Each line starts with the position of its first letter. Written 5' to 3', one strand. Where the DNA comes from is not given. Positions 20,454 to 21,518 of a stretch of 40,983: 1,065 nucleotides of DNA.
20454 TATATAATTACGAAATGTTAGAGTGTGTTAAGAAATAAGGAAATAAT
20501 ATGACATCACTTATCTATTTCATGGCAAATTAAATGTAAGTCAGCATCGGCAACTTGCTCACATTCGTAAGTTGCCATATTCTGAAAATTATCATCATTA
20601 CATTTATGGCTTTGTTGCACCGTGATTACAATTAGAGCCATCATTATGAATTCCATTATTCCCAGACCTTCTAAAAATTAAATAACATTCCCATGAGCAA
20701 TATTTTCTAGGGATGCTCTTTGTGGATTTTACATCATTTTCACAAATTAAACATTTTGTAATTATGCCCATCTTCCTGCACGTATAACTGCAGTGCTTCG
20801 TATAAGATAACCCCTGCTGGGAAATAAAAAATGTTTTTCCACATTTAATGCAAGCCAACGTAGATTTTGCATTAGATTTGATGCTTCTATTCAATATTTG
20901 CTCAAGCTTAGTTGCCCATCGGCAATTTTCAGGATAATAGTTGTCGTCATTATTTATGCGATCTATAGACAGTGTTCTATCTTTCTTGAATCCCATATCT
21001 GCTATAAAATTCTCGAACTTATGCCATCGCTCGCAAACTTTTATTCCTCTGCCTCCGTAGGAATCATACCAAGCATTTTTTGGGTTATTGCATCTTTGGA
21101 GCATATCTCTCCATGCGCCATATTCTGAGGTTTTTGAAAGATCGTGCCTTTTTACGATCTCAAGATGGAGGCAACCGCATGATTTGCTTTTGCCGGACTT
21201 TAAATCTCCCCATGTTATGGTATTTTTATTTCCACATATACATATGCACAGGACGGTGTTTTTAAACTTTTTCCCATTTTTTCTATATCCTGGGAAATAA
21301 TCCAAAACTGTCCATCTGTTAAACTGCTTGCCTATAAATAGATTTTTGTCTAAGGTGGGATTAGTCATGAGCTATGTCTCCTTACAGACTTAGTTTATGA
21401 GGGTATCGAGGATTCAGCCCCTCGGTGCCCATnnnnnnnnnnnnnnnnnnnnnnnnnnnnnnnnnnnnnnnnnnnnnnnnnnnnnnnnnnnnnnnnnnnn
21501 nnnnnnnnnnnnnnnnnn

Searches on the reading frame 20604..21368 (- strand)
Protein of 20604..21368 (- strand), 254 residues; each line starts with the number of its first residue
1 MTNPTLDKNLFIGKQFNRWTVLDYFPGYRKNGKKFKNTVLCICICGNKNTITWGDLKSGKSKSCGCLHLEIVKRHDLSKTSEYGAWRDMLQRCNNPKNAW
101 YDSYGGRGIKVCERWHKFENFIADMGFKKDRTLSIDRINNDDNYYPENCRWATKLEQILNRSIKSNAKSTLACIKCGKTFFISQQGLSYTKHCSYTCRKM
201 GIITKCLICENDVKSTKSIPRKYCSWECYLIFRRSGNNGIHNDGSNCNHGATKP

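Call 82: search_protein_families(library=pfam, proteins=[window:20604-21368:-], max_evalue=0.01)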
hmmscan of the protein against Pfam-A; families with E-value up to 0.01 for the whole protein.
window:20604-21368:- (254 aa): 0 families

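Call 105: search_protein_families(library=phrogs, proteins=[window:20604-21368:-], max_evalue=0.001)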
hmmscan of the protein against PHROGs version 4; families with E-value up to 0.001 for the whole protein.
window:20604-21368:- (254 aa): 7 families
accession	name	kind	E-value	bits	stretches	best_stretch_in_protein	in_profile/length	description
phrog_374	-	DNA, RNA and nucleotide metabolism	3.2e-54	185.8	1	11-170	197-361/617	HNH endonuclease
phrog_3377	-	DNA, RNA and nucleotide metabolism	1.8e-37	130.1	1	73-202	5-118/196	HNH endonuclease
phrog_8790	-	DNA, RNA and nucleotide metabolism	1.9e-32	114.2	1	73-167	16-109/241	restriction endonuclease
phrog_2081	-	DNA, RNA and nucleotide metabolism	2.4e-31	110.3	1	54-168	71-202/433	HNH endonuclease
phrog_953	-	DNA, RNA and nucleotide metabolism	1.8e-17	64.8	1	73-168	215-312/420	HNH endonuclease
phrog_2308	-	unknown function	8.4e-06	26.9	0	204-235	101-132/138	-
phrog_4578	-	DNA, RNA and nucleotide metabolism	1.4e-05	26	1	132-172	29-70/130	HNH endonuclease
